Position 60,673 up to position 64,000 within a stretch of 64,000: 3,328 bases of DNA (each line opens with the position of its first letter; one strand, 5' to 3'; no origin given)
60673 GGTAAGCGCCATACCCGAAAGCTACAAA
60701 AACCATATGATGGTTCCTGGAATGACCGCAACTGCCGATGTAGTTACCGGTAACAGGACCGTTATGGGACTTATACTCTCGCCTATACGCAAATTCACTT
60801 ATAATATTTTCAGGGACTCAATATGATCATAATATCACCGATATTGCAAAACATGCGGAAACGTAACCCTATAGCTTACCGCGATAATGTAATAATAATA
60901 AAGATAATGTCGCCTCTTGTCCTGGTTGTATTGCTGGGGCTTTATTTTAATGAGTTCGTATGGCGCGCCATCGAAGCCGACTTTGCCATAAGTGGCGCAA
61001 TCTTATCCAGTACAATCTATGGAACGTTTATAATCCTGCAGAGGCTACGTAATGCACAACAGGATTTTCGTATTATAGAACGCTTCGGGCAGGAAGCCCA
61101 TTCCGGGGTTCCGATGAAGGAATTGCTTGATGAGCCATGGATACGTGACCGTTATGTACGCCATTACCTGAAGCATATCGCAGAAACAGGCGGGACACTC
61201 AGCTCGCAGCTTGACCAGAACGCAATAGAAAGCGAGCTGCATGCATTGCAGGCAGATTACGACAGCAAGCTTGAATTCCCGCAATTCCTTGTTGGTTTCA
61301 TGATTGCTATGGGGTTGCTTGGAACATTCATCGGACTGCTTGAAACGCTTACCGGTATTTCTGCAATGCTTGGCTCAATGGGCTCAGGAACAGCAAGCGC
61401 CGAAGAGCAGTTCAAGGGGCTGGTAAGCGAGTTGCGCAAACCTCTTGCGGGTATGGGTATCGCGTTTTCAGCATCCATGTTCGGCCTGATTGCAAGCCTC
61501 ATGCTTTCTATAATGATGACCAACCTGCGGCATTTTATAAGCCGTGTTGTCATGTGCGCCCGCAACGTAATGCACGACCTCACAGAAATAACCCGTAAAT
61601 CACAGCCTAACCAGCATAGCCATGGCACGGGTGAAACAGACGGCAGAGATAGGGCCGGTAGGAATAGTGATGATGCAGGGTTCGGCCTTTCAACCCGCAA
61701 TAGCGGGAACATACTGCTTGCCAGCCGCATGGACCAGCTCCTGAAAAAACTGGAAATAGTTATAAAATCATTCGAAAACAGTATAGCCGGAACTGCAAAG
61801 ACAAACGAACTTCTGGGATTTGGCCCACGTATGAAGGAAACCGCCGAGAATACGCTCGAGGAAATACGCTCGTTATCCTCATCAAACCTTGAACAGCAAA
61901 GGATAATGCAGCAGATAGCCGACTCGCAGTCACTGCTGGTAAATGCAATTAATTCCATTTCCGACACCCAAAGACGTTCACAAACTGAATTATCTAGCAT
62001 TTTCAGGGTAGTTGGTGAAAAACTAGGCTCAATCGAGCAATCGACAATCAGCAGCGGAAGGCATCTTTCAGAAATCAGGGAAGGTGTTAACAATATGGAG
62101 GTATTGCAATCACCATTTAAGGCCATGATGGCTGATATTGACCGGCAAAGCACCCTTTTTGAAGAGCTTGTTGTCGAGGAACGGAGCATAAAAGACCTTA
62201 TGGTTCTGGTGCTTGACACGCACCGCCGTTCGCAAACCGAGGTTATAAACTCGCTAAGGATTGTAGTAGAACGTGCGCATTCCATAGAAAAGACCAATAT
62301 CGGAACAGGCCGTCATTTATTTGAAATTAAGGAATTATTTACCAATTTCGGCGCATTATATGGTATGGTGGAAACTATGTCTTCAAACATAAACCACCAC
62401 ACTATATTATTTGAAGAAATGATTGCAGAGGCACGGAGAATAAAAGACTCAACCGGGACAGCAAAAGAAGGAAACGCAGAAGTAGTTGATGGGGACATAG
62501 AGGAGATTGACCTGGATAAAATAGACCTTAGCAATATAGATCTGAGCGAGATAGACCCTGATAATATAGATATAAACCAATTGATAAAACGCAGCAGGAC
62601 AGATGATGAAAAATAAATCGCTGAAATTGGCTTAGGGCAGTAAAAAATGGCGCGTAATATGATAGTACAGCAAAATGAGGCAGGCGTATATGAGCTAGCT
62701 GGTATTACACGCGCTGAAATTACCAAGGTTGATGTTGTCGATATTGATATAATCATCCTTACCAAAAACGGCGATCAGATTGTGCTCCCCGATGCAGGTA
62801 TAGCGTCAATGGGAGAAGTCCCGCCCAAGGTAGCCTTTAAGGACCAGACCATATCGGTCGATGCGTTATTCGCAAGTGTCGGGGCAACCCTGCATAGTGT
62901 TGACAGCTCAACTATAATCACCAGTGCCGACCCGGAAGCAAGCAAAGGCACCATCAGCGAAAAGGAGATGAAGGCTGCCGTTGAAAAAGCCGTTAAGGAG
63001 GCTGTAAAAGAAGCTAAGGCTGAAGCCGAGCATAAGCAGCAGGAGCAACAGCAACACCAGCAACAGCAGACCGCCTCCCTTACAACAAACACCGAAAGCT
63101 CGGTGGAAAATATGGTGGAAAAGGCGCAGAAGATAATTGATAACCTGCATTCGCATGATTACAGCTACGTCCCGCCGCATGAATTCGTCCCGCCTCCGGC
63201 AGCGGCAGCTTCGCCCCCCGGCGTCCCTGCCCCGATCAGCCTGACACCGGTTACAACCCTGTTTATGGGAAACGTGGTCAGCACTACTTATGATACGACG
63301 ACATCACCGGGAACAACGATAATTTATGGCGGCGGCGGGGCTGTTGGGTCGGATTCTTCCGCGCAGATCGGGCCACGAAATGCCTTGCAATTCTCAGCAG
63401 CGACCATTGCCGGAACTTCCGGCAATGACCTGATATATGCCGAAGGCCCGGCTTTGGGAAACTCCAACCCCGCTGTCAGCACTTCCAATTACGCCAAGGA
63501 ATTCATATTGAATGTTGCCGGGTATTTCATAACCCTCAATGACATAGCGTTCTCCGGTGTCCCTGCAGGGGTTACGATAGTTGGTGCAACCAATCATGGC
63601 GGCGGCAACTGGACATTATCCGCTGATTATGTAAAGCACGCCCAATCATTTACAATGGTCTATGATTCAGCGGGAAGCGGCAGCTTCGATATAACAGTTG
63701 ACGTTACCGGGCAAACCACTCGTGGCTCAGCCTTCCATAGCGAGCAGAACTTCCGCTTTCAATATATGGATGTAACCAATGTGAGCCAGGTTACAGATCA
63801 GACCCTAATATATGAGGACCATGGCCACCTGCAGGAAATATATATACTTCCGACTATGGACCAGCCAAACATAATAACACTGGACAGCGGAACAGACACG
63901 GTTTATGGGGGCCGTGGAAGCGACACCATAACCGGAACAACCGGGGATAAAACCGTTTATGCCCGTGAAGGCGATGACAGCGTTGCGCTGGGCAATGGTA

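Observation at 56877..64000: Candidate novel envelope machine: a T1SS-like TolC + HlyD operon in which a MotA/MotB-type proton-channel pair occupies the place of the ABC exporter, next to a giant RTX adhesin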

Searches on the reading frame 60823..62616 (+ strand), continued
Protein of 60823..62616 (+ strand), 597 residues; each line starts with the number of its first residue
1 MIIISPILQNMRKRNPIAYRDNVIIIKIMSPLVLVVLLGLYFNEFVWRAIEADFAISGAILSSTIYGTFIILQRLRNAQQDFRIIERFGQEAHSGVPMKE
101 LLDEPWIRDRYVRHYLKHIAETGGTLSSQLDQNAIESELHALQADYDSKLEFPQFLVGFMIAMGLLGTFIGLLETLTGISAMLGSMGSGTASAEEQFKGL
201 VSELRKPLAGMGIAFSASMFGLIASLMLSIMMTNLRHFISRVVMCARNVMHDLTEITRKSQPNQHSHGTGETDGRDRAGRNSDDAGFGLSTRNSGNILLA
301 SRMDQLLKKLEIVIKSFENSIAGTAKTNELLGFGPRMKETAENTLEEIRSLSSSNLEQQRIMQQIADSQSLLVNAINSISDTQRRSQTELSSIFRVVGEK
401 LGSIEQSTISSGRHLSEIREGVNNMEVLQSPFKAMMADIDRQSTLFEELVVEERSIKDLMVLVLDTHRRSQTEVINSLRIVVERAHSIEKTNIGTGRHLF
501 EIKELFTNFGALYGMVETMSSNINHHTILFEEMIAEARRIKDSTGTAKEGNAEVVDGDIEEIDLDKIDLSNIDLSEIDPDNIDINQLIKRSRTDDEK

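Call 88: find_encoding_contigs(protein=P0317, flank=8000, max_places=2)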
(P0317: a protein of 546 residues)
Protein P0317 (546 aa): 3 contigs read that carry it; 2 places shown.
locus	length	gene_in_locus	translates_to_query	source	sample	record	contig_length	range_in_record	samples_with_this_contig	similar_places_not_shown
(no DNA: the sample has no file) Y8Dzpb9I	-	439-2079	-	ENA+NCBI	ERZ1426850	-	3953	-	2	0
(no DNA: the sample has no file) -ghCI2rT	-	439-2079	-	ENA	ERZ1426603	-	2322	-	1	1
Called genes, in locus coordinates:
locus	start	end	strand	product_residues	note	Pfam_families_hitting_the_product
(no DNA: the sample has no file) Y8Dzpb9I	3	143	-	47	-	?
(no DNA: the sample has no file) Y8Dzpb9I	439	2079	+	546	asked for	-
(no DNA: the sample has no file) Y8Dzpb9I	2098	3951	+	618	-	?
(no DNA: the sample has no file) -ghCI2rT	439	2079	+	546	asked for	-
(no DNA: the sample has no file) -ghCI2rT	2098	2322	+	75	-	?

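Call 89: find_encoding_contigs(protein=P0372, flank=8000, max_places=2)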
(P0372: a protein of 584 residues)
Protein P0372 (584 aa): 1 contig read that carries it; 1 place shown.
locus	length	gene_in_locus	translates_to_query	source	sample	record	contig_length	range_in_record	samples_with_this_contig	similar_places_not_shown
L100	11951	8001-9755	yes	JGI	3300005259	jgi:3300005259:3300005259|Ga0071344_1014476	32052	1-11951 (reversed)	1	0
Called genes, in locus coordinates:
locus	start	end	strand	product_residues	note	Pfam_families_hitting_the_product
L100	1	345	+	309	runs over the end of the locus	PF00288:GHMP_kinases_N, PF08544:GHMP_kinases_C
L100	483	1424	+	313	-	PF13793:Pribosyltran_N, PF00156:Pribosyltran, PF14572:Pribosyl_synth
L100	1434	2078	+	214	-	PF01386:Ribosomal_L25p, PF14693:Ribosomal_TL5_C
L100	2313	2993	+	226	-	PF01195:Pept_tRNA_hydro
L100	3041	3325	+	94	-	PF11006:DUF2845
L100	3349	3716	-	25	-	-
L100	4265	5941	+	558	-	PF02321:OEP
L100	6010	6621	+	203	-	-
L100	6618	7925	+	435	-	PF25919:BSH_CusB (faint), PF25984:BSH_YknX (weak), PF25994:HH_AprE, PF26002:Beta-barrel_AprE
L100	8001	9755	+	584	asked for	PF09166:Biliv-reduc_cat (faint)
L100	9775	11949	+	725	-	?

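Call 90: find_encoding_contigs(protein=P0416, flank=8000, max_places=2)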
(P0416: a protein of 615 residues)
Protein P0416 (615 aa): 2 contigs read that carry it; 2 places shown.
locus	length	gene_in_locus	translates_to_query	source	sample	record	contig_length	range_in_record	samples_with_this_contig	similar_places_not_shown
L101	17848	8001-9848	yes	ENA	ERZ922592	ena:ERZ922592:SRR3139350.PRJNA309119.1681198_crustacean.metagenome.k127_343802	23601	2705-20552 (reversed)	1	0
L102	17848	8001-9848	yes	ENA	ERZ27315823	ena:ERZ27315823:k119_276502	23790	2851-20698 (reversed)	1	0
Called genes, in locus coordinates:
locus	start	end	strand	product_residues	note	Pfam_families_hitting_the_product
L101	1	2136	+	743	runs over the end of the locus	PF00664:ABC_membrane, PF00005:ABC_tran, PF13304:AAA_21 (faint)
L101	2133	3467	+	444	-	PF25919:BSH_CusB (faint), PF00364:Biotin_lipoyl (faint), PF25973:BSH_CzcB (weak), PF25984:BSH_YknX (weak), PF25994:HH_AprE (weak), PF26002:Beta-barrel_AprE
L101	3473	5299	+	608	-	PF02321:OEP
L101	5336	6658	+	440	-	-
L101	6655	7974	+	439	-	PF25919:BSH_CusB (faint), PF25984:BSH_YknX (weak), PF25994:HH_AprE, PF26002:Beta-barrel_AprE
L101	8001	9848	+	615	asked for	-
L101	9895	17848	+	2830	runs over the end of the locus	PF00353:HemolysinCabind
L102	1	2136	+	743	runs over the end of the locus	PF00664:ABC_membrane, PF00005:ABC_tran, PF13304:AAA_21 (faint)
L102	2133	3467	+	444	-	PF25919:BSH_CusB (faint), PF00364:Biotin_lipoyl (faint), PF25973:BSH_CzcB (weak), PF25984:BSH_YknX (weak), PF25994:HH_AprE (weak), PF26002:Beta-barrel_AprE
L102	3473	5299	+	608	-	PF02321:OEP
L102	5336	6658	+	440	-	-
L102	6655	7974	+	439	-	PF25919:BSH_CusB (faint), PF25984:BSH_YknX (weak), PF25994:HH_AprE, PF26002:Beta-barrel_AprE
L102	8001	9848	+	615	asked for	-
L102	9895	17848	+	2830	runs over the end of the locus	PF00353:HemolysinCabind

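Call 91: find_encoding_contigs(protein=P0344, flank=8000, max_places=2)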
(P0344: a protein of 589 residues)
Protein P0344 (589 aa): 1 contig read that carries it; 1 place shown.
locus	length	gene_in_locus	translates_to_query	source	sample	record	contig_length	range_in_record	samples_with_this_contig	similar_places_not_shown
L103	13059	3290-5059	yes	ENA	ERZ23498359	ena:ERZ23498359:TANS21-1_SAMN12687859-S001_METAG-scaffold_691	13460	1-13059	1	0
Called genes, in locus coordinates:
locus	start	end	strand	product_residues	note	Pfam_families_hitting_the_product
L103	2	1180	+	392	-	?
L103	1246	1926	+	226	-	-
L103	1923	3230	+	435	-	PF25994:HH_AprE, PF26002:Beta-barrel_AprE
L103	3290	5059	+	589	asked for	-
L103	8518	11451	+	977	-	PF19078:Big_12, PF00353:HemolysinCabind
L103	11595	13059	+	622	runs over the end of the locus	?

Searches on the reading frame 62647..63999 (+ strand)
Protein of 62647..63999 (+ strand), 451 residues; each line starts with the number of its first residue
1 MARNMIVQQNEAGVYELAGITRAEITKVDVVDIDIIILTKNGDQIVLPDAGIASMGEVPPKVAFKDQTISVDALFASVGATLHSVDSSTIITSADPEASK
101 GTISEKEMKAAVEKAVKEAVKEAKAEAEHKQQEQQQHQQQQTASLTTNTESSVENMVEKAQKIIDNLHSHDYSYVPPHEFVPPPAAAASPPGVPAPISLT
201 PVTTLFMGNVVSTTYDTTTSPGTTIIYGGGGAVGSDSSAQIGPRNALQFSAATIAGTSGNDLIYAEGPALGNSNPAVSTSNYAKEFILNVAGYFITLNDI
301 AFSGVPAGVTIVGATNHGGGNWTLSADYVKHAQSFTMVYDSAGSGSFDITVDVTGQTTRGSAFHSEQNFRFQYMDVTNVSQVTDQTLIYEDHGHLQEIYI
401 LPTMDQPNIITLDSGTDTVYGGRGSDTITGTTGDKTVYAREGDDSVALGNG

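Call 3: search_protein_families(library=pfam, proteins=[window:62647-63999:+], max_evalue=1)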
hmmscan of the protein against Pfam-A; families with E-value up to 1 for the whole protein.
window:62647-63999:+ (451 aa): 10 families
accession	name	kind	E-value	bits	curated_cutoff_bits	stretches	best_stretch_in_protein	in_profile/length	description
PF00353.25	HemolysinCabind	-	7.4e-06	26.3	23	2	420-451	1-32/36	RTX calcium-binding nonapeptide repeat (4 copies)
PF08145.17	BOP1NT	-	0.0068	16.8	29.6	1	88-183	88-180/259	BOP1NT (NUC169) domain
PF19498.4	DUF6033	-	0.0096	16.2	25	1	106-169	118-186/205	Protein of unknown function (DUF6033)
PF12569.14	NatA_aux_su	-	0.016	14.6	33.3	1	77-151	379-452/515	N-terminal acetyltransferase A, auxiliary subunit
PF14323.11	GxGYxYP_C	-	0.02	15.1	27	1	109-181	164-238/242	GxGYxYP putative glycoside hydrolase C-terminal domain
PF25424.1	PH_35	-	0.053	13.9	28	1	104-169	114-187/192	Fungal deubiquitinating enzyme PH domain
PF22734.1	NNH2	-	0.13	12.4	27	1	103-156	25-79/181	NACHT N-terminal Helical domain 2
PF13844.12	Glyco_transf_41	-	0.24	10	25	1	102-164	261-324/543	Glycosyl transferase family 41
PF08895.16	DUF1840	-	0.25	12.1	25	1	98-143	32-73/108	Domain of unknown function (DUF1840)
PF14860.11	DrrA_P4M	-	0.5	10.8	26.2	1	112-166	47-101/103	DrrA phosphatidylinositol 4-phosphate binding domain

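Call 4: search_protein_families(library=ncbifam, proteins=[window:62647-63999:+], max_evalue=1)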
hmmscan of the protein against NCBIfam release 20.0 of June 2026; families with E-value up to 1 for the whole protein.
window:62647-63999:+ (451 aa): 4 families
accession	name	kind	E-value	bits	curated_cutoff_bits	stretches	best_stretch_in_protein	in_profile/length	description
NF033943.0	RTX_toxin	subfamily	0.00044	18.6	1000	1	405-451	694-740/930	RTX family hemolysin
NF041410.1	XopAW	subfamily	0.0026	17.6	120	1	66-173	117-220/235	XopAW family type III secretion system calcium-binding effector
NF035945.1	Zn_serralysin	subfamily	0.0053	16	500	1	405-444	335-375/462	serralysin family metalloprotease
NF040487.1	T3SS_CigR_fam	subfamily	0.59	10.5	78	0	87-177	12-85/148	anti-virulence regulator CigR family protein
